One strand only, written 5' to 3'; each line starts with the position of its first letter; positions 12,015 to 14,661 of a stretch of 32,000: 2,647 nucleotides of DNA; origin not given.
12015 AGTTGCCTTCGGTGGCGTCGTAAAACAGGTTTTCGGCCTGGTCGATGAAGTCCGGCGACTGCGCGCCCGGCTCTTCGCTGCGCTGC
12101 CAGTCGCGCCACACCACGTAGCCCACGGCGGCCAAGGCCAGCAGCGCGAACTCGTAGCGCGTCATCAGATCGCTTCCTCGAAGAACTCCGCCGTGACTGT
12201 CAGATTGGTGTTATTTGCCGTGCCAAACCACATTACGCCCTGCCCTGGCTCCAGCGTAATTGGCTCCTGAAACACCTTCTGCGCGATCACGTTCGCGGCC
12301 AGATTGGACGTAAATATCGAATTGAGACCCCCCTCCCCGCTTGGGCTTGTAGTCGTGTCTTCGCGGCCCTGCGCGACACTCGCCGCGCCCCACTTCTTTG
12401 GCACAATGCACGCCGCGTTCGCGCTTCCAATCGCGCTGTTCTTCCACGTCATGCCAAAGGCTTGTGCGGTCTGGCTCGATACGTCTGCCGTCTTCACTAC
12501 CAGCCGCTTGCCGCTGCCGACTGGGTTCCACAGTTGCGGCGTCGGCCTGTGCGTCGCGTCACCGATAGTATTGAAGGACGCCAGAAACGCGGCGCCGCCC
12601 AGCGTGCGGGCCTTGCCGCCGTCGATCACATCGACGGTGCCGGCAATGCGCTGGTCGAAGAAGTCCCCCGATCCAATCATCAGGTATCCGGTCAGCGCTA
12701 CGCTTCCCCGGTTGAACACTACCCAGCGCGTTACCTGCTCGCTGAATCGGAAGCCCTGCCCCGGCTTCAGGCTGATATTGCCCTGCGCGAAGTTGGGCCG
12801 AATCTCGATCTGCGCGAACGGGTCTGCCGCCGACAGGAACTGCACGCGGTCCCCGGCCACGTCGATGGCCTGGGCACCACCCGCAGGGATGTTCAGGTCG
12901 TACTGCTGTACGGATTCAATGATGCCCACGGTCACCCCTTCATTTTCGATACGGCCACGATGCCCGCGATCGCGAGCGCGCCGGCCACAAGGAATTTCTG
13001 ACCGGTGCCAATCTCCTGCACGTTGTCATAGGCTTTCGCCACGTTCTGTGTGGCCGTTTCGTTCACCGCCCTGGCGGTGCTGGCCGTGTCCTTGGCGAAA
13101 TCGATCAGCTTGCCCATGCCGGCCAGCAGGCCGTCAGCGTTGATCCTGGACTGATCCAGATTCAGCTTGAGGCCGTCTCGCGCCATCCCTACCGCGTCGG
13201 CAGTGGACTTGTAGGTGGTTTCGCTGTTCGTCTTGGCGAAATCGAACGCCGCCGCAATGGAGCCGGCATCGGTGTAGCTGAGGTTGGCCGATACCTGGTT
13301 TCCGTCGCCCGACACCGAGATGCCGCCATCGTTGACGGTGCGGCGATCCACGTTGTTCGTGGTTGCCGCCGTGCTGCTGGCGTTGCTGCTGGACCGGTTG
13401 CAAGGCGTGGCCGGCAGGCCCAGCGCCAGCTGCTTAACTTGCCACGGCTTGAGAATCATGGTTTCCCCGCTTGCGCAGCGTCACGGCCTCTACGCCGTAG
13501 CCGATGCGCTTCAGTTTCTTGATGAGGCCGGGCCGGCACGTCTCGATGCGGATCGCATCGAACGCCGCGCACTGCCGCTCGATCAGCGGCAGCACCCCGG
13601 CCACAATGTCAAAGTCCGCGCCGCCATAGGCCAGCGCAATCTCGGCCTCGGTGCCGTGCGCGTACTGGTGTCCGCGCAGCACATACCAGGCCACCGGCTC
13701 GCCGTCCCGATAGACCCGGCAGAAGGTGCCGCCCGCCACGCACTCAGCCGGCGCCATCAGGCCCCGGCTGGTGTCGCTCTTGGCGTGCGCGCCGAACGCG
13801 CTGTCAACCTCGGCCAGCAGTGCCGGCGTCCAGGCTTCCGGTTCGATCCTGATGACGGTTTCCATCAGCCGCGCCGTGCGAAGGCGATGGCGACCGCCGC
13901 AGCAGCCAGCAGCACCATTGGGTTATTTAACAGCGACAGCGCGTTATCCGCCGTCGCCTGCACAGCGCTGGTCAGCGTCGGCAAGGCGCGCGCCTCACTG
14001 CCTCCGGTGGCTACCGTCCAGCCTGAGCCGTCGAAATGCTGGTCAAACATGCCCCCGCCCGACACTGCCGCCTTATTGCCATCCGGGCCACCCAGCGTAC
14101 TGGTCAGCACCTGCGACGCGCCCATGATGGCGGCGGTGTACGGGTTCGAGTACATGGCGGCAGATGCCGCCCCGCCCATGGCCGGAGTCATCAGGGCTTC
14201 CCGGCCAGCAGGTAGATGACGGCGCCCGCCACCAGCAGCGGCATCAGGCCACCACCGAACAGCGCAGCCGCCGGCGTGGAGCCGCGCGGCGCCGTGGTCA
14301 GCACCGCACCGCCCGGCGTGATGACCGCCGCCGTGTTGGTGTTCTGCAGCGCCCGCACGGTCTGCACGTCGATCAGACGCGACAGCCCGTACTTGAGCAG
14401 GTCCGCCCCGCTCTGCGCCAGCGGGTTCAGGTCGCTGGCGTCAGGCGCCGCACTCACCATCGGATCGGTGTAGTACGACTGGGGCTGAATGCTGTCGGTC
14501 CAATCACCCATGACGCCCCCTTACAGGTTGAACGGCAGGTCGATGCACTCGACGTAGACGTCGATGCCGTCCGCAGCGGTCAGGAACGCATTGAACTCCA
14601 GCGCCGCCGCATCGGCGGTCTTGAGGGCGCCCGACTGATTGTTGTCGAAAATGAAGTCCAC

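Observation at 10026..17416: Corticovirus (PM2)-like virion module: small DJR-type capsid protein, packaging ATPase, many tiny membrane proteins, no tail genes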

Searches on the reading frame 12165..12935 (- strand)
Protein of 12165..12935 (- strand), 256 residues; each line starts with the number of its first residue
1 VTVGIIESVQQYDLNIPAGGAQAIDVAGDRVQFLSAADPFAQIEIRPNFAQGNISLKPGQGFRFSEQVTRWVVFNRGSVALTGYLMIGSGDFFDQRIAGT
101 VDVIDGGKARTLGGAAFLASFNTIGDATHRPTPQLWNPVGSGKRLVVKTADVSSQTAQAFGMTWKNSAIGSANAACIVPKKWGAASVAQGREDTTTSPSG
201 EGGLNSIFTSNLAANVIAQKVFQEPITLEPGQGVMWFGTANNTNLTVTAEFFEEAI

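Call 3: search_protein_families(library=pfam, max_evalue=0.1, proteins=[window:12165-12935:-])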
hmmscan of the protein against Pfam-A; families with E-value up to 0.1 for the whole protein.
window:12165-12935:- (256 aa): 0 families

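Call 4: search_protein_families(library=phrogs, max_evalue=0.1, proteins=[window:12165-12935:-])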
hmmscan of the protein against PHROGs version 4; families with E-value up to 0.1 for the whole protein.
window:12165-12935:- (256 aa): 0 families

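Call 59: find_homologous_proteins(query=window:12165-12935:-, max_evalue=0.001)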
Query window:12165-12935:- (256 aa): 62 proteins with E <= 0.001 among 920 candidates.
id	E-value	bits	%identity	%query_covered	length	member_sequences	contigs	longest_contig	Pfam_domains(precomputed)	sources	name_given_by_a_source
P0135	1.2e-162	557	100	99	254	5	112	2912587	-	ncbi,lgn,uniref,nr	ncbi:hypothetical protein CMPELA_25695 [Cupriavidus necator]|uniref:Uncharacterized protein n=1 Tax=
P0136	9.1e-83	296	60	98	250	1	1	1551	-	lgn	-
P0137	3.4e-80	287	57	99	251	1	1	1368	-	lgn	-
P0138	6.7e-79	283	58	99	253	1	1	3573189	-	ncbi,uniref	ncbi:hypothetical protein [Cupriavidus pauculus]|uniref:hypothetical protein n=1 Tax=Cupriavidus pau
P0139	2.6e-78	281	57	98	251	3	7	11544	-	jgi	jgi:hypothetical protein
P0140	8.6e-78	279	59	99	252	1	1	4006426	-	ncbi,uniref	ncbi:hypothetical protein [Cupriavidus oxalaticus]|uniref:hypothetical protein n=1 Tax=Cupriavidus o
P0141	1.3e-75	272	57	98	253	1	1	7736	-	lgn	-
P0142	2.4e-74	268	55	99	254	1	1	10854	-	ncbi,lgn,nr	ncbi:MAG: hypothetical protein HOQ37_16370 [Cupriavidus sp.]|nr:hypothetical protein [Cupriavidus sp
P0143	7.9e-74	266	55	98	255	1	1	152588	-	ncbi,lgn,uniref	ncbi:hypothetical protein [Cupriavidus necator]|uniref:hypothetical protein n=1 Tax=Cupriavidus neca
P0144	5.4e-73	264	55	99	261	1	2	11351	-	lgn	-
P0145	3.4e-72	261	54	99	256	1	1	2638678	-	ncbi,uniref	ncbi:hypothetical protein [Cupriavidus sp. H39]|uniref:hypothetical protein n=1 Tax=Cupriavidus sp. 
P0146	4.5e-72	261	54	99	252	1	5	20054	-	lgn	-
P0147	6.3e-72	260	57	95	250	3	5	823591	-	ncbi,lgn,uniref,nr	ncbi:hypothetical protein [Cupriavidus basilensis]|uniref:hypothetical protein n=1 Tax=Cupriavidus b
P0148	4.2e-71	257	54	98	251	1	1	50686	-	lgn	-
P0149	5.5e-71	257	55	98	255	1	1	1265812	-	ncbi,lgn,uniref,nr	ncbi:hypothetical protein K6V92_00380 [Cupriavidus respiraculi]|uniref:hypothetical protein n=1 Tax=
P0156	5.2e-70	254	53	98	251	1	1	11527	-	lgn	-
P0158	1.7e-69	252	53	98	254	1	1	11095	-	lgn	-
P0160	3.4e-69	251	56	98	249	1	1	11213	-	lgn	-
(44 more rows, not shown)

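Call 70: predict_structure(alignment_id=A5)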
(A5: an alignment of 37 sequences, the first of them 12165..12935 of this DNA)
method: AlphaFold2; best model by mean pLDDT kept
length: 256 residues; sequences in the alignment: 37
mean_pLDDT: 89.7   pTM: 0.62
mean pLDDT of the five models: 89.7, 88.3, 87.3, 86.0, 85.1
residues with pLDDT >= 90: 192; 70-90: 39; 50-70: 25; < 50: 0
segments of 3 or more residues with pLDDT < 50: none
pLDDT, mean of each block of 10 residues (from residue 1): 72 97 95 93 88 90 93 95 94 59 79 93 93 96 97 97 94 81 89 81 78 97 97 95 96 96
secondary structure, 60 per line:
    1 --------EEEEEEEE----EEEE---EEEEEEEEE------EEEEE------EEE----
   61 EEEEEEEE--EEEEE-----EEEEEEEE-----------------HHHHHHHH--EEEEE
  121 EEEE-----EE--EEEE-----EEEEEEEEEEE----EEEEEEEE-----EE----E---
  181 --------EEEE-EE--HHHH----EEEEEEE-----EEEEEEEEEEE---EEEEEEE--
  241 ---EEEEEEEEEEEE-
elements in order: E9-16 E21-24 E28-36 E43-47 E54-56 E61-68 E71-75 E81-88 H106-113 E116-124 E134-137 E143-153 E158-165 E189-192 H198-201 E206-212 E218-228 E232-238 E244-255

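Call 73: fold_search(model_id=the predicted structure, library=pdb)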
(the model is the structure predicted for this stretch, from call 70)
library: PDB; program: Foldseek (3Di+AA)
matches with E <= 10: 1572; with E <= 0.001: 8
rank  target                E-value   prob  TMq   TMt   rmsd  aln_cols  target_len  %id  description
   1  8dsn_A                4.3e-04  0.99  0.30  0.25  24.0       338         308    8  Peptidylglycine alpha hydroxylating monoxygenase, Q272A (released 2023-03-22)
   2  6i56_B                4.3e-04  0.93  0.21  0.20  17.0       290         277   10  Crystal structure of PBSX exported protein XepA (released 2019-11-20)
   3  6i56_D                4.6e-04  0.93  0.21  0.20  16.9       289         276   11  Crystal structure of PBSX exported protein XepA (released 2019-11-20)
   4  6l4m                  4.8e-04  0.87  0.20  0.15  23.0       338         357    9  Crystal structure of vicilin from Solanum lycopersicum (tomato) (released 2019-12-04)
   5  6i56_C                6.3e-04  0.90  0.21  0.20  16.9       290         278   11  Crystal structure of PBSX exported protein XepA (released 2019-11-20)
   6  6i56_A                7.0e-04  0.85  0.21  0.19  17.1       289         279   11  Crystal structure of PBSX exported protein XepA (released 2019-11-20)
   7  5yjs_A                7.0e-04  0.82  0.21  0.16  22.9       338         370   11  Structure of vicilin from Capsicum annuum (released 2018-10-10)
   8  1yjl                  7.8e-04  0.97  0.28  0.26  23.6       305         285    6  Reduced Peptidylglycine alpha-Hydroxylating Monooxygenase in a new crystal form (released 2005-11-15)
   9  6bo3_A                1.1e-03  0.91  0.19  0.24  14.4       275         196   12  Structure Determination of A223, a turret protein in Sulfolobus turreted icosahedral virus, using an iterative hybrid  (released 2018-11-21)
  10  6bo3_B                1.4e-03  0.98  0.24  0.31  14.0       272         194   11  Structure Determination of A223, a turret protein in Sulfolobus turreted icosahedral virus, using an iterative hybrid  (released 2018-11-21)
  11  8hhe_B                1.4e-03  0.72  0.23  0.10  19.6       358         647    8  Crystal structure of Cry5B from Bacillus thuringiensis at 4.5 A resolution (released 2022-12-07)
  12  9n4q_E                1.5e-03  0.20  0.11  0.09  24.0       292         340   10  Composite map for GluK2-2xNeto2 in the apo state (released 2025-09-17)
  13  7kwb_A                1.6e-03  0.82  0.24  0.16  21.0       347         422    8  Surface glycan-binding protein B from Bacteroides thetaiotaomicron (released 2021-02-17)
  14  5x7o_A                1.6e-03  0.33  0.15  0.04  23.5       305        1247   14  Crystal structure of Paenibacillus sp. 598K alpha-1,6-glucosyltransferase (released 2017-07-26)
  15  3mll                  1.9e-03  0.96  0.28  0.24  23.8       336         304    7  Reduced (Cu+) peptidylglycine alpha-hydroxylating monooxygenase (PHM) with bound azide (released 2011-03-02)
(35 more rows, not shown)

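Call 77: fold_search(model_id=the predicted structure, library=viral)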
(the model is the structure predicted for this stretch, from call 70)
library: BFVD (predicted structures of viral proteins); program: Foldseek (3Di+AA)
matches with E <= 10: 1650; with E <= 0.001: 70
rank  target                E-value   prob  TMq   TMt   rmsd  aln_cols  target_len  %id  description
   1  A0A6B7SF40            1.0e-10  1.00  0.48  0.44  11.4       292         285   12  Uncharacterized protein [Vibrio phage Seahorse]
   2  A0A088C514            1.5e-10  1.00  0.44  0.42  10.8       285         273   12  (no name in the UniProt tables at hand)
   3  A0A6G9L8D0            1.2e-09  1.00  0.45  0.41  11.4       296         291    9  (no name in the UniProt tables at hand)
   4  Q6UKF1                1.4e-09  1.00  0.47  0.42  12.4       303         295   10  Gp01 [Burkholderia phage Bcep43]
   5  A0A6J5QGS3            4.0e-09  1.00  0.45  0.29  24.2       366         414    9  Uncharacterized protein [uncultured Caudovirales phage]
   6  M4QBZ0                7.2e-08  1.00  0.24  0.20  19.3       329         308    9  (no name in the UniProt tables at hand)
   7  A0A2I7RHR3            9.9e-08  1.00  0.37  0.33  16.5       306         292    8  (no name in the UniProt tables at hand)
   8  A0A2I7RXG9            1.2e-07  1.00  0.35  0.45  10.7       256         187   12  Uncharacterized protein [Vibrio phage 1.249.B._10N.261.55.B9]
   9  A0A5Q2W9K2            1.4e-07  1.00  0.31  0.29  18.4       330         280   11  (no name in the UniProt tables at hand)
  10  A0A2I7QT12            4.9e-07  1.00  0.34  0.42  15.5       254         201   13  Uncharacterized protein [Vibrio phage 1.057.O._10N.261.46.B12]
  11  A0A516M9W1            6.8e-07  1.00  0.48  0.65   3.2       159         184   15  (no name in the UniProt tables at hand)
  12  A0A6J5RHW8            8.0e-07  1.00  0.38  0.09  17.2       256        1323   14  Uncharacterized protein [uncultured Caudovirales phage]
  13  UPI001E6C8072         1.4e-06  1.00  0.45  0.68   5.0       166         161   17  (no name look-up for this kind of identifier)
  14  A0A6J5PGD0            2.5e-06  1.00  0.42  0.47   7.5       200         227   13  Uncharacterized protein [uncultured Caudovirales phage]
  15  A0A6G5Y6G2            2.9e-06  1.00  0.44  0.47  15.1       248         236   10  (no name in the UniProt tables at hand)
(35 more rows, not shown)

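Call 85: find_encoding_contigs(protein=P0142, flank=10000, max_places=3)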
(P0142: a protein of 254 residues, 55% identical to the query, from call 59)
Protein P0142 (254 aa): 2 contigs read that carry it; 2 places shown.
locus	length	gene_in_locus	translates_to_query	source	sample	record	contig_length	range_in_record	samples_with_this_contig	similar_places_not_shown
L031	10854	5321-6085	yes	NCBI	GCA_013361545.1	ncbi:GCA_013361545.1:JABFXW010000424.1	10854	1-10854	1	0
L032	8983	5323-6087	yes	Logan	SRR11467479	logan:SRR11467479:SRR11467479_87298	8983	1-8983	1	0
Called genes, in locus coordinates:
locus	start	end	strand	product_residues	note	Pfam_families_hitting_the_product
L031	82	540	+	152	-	-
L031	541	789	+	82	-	-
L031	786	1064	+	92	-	-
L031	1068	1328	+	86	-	-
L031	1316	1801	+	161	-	-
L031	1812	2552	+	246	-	-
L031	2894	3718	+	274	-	PF18628:P2_N, PF25513:P2_C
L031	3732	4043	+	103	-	-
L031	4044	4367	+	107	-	-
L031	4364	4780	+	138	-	-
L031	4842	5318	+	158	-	-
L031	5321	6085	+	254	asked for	-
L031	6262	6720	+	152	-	-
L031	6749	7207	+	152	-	-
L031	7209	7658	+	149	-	-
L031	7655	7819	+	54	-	-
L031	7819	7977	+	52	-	-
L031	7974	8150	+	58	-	-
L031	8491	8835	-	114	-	-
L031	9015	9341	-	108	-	-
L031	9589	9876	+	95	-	PF27050:Phage_P22_Y8K6 (weak)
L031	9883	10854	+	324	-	?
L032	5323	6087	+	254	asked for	-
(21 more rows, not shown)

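Call 86: find_encoding_contigs(protein=P0158, flank=10000, max_places=3)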
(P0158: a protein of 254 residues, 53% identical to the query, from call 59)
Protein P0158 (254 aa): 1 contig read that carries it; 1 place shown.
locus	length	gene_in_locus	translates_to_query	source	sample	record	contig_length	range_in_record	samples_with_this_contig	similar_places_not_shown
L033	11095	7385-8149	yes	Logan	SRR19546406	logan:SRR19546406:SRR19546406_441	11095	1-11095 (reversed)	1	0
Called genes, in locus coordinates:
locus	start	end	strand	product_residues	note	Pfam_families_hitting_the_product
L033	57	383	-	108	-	PF01381:HTH_3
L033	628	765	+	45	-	-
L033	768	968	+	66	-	-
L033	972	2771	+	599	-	PF05840:Phage_GPA, PF23343:REP_ORF2-G2P (weak)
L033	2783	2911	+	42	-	-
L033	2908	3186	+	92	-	-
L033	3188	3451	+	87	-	-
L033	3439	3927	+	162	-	-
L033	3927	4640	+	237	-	-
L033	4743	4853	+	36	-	-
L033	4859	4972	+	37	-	-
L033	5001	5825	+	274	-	PF18628:P2_N, PF25513:P2_C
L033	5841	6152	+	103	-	-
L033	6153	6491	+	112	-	-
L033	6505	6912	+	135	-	-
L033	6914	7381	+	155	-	-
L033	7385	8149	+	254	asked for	-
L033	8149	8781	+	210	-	-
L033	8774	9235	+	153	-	-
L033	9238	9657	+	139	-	-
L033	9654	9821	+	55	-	-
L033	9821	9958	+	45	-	-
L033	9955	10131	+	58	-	-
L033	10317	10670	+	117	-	-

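Call 89: find_encoding_contigs(protein=P0160, flank=10000, max_places=2)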
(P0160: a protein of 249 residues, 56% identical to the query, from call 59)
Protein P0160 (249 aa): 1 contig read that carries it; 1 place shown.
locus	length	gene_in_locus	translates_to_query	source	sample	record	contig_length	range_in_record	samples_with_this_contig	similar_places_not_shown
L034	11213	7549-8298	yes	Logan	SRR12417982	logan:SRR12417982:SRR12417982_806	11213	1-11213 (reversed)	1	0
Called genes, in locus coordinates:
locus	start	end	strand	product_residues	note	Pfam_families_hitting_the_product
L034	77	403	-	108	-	-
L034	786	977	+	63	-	-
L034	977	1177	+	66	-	-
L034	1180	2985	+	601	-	PF05840:Phage_GPA, PF23343:REP_ORF2-G2P (weak)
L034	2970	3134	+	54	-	-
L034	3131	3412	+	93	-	-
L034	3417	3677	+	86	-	-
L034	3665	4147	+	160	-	-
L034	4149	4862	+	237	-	-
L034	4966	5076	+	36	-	-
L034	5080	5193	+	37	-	-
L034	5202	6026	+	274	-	PF18628:P2_N, PF25513:P2_C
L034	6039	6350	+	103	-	-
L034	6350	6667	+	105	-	-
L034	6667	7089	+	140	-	-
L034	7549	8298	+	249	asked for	-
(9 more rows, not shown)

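Call 90: find_encoding_contigs(protein=P0144, flank=10000, max_places=2)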
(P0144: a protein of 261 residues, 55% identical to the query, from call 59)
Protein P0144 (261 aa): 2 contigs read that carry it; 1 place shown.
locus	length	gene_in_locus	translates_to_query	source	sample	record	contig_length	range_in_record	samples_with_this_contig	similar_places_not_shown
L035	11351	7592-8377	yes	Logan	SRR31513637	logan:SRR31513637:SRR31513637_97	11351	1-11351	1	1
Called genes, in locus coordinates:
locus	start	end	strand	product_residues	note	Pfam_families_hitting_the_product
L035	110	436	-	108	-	PF13384:HTH_23 (weak), PF01381:HTH_3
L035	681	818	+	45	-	-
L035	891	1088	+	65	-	-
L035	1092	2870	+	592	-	PF05840:Phage_GPA, PF23343:REP_ORF2-G2P (weak)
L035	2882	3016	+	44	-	-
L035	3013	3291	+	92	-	-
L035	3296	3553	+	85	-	-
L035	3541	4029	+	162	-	-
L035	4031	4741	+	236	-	-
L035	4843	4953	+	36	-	-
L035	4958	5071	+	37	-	-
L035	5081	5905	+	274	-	PF18628:P2_N, PF25513:P2_C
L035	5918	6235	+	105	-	-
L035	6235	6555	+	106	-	-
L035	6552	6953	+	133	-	-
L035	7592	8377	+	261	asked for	-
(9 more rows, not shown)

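Call 91: find_encoding_contigs(protein=P0156, flank=10000, max_places=2)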
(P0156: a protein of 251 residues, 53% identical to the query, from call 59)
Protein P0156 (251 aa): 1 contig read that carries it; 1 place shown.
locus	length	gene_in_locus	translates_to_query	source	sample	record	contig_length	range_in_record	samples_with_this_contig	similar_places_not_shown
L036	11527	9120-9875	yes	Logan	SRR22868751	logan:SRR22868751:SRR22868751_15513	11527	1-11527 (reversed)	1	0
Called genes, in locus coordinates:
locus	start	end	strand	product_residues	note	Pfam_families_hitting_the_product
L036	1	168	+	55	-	?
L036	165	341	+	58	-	-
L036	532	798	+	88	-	-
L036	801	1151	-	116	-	-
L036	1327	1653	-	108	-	PF01381:HTH_3 (weak)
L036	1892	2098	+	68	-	-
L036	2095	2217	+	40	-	-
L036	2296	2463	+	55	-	-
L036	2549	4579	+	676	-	PF05840:Phage_GPA, PF23343:REP_ORF2-G2P (faint)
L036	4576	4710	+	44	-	-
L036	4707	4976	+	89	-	-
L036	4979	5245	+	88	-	-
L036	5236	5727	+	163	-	-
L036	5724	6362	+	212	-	-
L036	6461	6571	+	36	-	-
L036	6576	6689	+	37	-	-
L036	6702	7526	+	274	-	PF18628:P2_N, PF25513:P2_C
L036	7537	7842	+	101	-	-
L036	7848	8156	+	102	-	-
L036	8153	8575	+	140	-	-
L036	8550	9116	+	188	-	-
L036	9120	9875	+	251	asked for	-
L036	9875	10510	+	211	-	-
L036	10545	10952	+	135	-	-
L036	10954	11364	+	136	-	-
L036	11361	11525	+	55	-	?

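Call 97: search_protein_families(library=ncbifam, max_evalue=0.01, proteins=[window:12165-12935:-])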
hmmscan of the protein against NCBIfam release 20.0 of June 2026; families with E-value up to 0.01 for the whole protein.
window:12165-12935:- (256 aa): 0 families

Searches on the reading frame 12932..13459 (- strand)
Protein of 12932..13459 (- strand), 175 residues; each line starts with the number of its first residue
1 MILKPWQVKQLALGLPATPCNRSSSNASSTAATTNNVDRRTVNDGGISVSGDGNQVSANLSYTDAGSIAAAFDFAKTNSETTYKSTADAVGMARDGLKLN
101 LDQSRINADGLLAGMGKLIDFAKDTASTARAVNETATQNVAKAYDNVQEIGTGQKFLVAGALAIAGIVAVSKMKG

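Call 3: search_protein_families(library=pfam, max_evalue=0.1, proteins=[window:12932-13459:-])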
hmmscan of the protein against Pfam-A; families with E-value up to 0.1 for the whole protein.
window:12932-13459:- (175 aa): 1 family
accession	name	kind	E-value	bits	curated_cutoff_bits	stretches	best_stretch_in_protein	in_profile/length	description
PF09361.15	Phasin_2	-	0.041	14.5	24.9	1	73-151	5-82/100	Phasin protein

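Call 4: search_protein_families(library=phrogs, max_evalue=0.1, proteins=[window:12932-13459:-])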
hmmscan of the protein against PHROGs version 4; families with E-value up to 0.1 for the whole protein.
window:12932-13459:- (175 aa): 0 families

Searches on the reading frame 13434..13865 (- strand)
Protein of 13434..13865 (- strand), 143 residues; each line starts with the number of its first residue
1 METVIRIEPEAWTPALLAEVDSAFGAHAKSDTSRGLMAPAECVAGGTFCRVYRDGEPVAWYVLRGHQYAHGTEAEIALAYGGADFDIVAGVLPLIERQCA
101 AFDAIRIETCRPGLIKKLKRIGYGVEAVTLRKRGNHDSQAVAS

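Call 3: search_protein_families(library=pfam, max_evalue=0.1, proteins=[window:13434-13865:-])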
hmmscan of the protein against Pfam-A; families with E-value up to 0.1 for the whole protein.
window:13434-13865:- (143 aa): 0 families

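Call 4: search_protein_families(library=phrogs, max_evalue=0.1, proteins=[window:13434-13865:-])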
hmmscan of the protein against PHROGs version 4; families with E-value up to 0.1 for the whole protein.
window:13434-13865:- (143 aa): 0 families

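Call 99: search_protein_families(library=padloc, max_evalue=0.01, proteins=[window:13434-13865:-])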
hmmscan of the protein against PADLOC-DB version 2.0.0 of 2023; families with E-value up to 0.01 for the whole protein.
window:13434-13865:- (143 aa): 0 families

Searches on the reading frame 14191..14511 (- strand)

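Call 39: search_protein_families(library=pfam, max_evalue=10, proteins=[window:14191-14511:-])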
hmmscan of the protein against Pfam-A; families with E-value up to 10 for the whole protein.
window:14191-14511:- (106 aa): 1 family
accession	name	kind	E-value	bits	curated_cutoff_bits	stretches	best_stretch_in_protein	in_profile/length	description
PF24267.1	HVO_1552_C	-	0.064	13.9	27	1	60-101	55-96/98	HVO_1552, C-terminal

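Call 55: search_protein_families(library=phrogs, max_evalue=0.01, proteins=[window:14191-14511:-])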
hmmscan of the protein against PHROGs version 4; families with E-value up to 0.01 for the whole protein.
window:14191-14511:- (106 aa): 0 families
